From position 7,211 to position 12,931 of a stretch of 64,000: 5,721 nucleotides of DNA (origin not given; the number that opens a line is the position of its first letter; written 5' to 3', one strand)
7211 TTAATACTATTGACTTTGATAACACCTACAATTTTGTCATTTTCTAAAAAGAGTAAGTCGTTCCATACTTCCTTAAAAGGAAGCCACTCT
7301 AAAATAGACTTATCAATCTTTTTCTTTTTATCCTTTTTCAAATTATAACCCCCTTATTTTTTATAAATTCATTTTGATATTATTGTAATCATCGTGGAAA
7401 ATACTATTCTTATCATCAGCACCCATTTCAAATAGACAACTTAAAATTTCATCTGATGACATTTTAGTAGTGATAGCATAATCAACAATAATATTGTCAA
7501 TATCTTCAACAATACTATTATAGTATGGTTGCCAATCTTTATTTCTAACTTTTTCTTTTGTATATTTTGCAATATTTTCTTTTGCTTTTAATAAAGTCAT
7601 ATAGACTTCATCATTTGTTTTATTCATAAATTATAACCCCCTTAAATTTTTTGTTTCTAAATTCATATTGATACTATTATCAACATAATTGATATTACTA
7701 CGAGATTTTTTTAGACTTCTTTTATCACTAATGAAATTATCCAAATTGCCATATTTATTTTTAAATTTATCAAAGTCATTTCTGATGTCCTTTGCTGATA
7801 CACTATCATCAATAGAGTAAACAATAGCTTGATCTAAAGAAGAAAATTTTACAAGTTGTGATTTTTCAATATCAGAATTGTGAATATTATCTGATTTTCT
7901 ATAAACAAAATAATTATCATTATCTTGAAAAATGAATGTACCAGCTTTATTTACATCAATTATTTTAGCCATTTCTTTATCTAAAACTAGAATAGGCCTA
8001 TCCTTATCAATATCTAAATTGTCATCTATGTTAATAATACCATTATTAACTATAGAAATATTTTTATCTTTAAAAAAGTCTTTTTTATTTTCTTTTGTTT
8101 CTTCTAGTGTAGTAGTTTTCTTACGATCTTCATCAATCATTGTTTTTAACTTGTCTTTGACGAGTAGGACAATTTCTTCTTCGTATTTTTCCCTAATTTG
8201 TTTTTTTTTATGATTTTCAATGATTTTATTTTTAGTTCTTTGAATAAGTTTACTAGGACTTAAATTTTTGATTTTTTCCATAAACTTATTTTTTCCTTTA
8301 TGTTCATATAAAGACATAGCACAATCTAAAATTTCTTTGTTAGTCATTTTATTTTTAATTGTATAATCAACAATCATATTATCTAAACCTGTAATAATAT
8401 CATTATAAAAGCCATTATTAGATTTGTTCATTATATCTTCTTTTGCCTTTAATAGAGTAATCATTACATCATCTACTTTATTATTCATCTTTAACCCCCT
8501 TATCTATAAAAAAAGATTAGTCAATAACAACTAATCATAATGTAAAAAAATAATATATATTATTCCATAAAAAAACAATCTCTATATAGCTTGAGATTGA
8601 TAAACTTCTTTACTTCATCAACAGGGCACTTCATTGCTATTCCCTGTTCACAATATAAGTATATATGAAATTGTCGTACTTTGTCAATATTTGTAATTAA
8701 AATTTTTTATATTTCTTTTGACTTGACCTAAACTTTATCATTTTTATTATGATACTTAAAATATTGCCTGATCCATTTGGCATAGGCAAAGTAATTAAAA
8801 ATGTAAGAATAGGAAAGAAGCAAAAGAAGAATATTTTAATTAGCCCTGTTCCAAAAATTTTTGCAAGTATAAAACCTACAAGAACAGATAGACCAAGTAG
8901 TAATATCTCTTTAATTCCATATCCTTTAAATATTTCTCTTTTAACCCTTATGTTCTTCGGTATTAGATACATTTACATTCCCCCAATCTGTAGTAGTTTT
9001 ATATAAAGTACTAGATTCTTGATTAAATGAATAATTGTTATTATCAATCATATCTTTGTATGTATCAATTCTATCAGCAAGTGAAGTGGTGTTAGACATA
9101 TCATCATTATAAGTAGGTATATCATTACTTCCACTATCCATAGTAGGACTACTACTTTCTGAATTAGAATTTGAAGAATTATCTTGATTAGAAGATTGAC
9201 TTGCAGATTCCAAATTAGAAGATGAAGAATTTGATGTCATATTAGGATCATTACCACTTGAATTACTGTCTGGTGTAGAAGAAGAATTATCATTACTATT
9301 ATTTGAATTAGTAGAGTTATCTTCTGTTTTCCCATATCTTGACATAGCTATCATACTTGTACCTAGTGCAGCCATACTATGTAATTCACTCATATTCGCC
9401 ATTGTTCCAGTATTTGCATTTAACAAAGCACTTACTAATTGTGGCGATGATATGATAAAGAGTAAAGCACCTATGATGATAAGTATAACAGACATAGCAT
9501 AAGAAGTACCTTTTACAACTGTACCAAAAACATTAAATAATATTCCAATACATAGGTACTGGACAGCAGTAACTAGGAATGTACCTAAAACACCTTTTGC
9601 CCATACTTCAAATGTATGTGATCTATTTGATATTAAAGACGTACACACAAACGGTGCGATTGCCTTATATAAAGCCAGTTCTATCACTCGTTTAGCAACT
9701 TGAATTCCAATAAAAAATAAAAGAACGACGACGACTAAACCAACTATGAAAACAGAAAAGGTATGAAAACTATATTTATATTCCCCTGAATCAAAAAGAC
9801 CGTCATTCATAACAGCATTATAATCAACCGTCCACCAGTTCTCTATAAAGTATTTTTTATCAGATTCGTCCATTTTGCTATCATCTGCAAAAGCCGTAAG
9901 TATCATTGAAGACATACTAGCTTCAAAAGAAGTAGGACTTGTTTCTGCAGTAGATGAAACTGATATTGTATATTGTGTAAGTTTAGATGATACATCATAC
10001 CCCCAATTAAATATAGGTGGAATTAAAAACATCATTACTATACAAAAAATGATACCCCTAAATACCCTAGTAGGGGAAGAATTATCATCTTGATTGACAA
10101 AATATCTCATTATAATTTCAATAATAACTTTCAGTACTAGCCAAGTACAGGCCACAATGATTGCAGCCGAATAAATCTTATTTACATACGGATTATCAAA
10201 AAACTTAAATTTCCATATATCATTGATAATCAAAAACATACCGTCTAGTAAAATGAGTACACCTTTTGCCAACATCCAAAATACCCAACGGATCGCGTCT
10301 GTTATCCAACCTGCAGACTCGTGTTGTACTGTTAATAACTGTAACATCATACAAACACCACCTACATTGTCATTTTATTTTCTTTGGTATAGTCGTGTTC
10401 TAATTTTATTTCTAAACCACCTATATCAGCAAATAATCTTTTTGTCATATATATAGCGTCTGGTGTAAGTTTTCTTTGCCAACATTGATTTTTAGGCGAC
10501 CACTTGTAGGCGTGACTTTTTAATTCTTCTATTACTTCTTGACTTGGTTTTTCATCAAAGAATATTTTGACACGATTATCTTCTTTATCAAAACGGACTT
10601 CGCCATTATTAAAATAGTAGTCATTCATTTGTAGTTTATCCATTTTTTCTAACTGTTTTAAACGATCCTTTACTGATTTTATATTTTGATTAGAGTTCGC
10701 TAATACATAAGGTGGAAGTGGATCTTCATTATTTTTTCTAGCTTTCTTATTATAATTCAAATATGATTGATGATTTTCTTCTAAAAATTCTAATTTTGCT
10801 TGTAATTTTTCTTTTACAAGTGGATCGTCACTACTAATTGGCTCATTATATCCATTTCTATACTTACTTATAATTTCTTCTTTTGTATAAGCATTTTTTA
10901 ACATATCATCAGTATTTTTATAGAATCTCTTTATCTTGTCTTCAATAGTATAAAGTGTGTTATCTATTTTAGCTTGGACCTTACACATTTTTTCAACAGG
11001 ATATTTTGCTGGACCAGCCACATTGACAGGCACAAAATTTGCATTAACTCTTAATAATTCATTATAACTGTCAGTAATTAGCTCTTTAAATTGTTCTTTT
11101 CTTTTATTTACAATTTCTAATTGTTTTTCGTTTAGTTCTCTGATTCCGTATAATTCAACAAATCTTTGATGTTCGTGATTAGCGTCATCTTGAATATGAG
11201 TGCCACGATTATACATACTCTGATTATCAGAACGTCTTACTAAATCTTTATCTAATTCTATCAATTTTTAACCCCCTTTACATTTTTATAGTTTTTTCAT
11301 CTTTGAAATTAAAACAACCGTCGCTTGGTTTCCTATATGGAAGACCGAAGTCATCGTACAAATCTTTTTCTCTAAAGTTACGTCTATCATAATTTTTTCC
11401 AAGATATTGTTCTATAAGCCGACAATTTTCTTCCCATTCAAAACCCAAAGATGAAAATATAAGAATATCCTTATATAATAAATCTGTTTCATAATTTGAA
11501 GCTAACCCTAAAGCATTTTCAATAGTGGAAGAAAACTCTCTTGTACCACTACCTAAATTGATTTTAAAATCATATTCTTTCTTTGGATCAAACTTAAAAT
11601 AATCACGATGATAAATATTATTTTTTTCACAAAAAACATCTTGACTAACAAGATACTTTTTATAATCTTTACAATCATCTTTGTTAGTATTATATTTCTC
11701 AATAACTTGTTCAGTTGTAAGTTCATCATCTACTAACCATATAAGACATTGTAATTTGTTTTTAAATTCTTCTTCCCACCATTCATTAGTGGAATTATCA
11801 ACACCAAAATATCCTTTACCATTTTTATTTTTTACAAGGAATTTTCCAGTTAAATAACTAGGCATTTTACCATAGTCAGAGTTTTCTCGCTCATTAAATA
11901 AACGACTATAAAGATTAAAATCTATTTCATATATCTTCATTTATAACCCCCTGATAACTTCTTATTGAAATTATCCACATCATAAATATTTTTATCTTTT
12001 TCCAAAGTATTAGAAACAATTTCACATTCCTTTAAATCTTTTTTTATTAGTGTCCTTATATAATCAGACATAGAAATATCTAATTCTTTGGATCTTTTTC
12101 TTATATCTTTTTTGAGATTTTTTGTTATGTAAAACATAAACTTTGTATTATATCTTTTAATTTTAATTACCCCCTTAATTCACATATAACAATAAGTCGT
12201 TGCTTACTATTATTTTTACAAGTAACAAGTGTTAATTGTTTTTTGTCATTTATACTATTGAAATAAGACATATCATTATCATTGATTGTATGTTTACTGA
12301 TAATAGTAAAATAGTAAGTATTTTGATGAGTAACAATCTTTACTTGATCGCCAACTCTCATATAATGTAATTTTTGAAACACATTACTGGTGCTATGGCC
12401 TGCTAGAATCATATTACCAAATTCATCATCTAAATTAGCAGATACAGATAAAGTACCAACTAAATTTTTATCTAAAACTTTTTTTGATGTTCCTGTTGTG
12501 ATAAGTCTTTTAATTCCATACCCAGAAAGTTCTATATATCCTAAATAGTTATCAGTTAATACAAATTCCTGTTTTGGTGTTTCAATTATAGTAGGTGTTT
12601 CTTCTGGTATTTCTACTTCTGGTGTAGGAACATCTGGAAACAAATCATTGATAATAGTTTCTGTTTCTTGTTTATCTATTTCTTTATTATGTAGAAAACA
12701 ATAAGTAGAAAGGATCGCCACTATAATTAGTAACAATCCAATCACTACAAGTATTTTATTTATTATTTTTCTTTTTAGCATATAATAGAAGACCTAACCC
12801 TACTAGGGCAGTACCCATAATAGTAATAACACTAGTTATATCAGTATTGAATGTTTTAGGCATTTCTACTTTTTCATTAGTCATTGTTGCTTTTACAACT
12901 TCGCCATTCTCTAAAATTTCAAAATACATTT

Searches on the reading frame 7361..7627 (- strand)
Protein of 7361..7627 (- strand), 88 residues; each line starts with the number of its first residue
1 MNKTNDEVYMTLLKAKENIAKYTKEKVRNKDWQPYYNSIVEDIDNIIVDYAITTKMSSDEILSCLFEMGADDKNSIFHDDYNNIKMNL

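Call 16: search_protein_families(library=pfam, proteins=[window:7361-7627:-], max_evalue=0.001)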
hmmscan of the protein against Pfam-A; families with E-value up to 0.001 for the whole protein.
window:7361-7627:- (88 aa): 1 family
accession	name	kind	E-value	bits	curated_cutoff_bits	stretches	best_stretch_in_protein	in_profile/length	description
PF07374.17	DUF1492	-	0.00042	20.9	21.5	1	2-63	17-79/100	Protein of unknown function (DUF1492)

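Call 49: search_protein_families(library=phrogs, proteins=[window:7361-7627:-], max_evalue=0.01)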
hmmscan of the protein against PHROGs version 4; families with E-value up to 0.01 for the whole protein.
window:7361-7627:- (88 aa): 0 families

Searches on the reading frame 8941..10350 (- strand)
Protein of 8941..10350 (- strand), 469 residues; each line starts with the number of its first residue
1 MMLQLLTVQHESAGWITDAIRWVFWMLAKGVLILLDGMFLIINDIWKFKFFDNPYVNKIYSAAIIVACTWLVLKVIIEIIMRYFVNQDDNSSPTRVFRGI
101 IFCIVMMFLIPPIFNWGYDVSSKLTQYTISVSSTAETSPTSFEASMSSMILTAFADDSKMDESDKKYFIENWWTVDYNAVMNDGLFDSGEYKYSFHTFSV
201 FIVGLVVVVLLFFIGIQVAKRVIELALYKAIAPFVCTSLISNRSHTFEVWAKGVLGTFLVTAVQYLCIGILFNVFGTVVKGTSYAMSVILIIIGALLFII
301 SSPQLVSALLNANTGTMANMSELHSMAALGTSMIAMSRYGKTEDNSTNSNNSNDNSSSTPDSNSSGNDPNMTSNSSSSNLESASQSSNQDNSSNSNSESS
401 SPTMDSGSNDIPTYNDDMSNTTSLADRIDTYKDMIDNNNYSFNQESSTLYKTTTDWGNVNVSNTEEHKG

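Call 16: search_protein_families(library=pfam, proteins=[window:8941-10350:-], max_evalue=0.001)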
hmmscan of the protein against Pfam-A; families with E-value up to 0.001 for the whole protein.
window:8941-10350:- (469 aa): 1 family
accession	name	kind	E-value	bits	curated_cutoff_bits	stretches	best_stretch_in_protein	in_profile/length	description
PF19597.4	TrbL_4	-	8.9e-16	58.5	27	2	198-328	145-266/276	Conjugal transfer protein TrbL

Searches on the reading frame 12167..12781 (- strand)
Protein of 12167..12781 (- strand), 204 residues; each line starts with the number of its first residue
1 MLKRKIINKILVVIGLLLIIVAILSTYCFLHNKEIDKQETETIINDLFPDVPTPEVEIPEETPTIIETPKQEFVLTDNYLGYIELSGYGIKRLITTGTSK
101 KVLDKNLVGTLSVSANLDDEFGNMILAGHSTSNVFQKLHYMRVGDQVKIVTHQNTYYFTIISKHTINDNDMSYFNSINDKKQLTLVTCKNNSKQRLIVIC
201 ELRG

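Call 16: search_protein_families(library=pfam, proteins=[window:12167-12781:-], max_evalue=0.001)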
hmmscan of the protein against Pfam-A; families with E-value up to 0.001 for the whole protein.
window:12167-12781:- (204 aa): 1 family
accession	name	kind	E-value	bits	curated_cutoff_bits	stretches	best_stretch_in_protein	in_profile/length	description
PF04203.18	Sortase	-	1.3e-18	67.4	26.6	1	86-202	4-124/125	Sortase domain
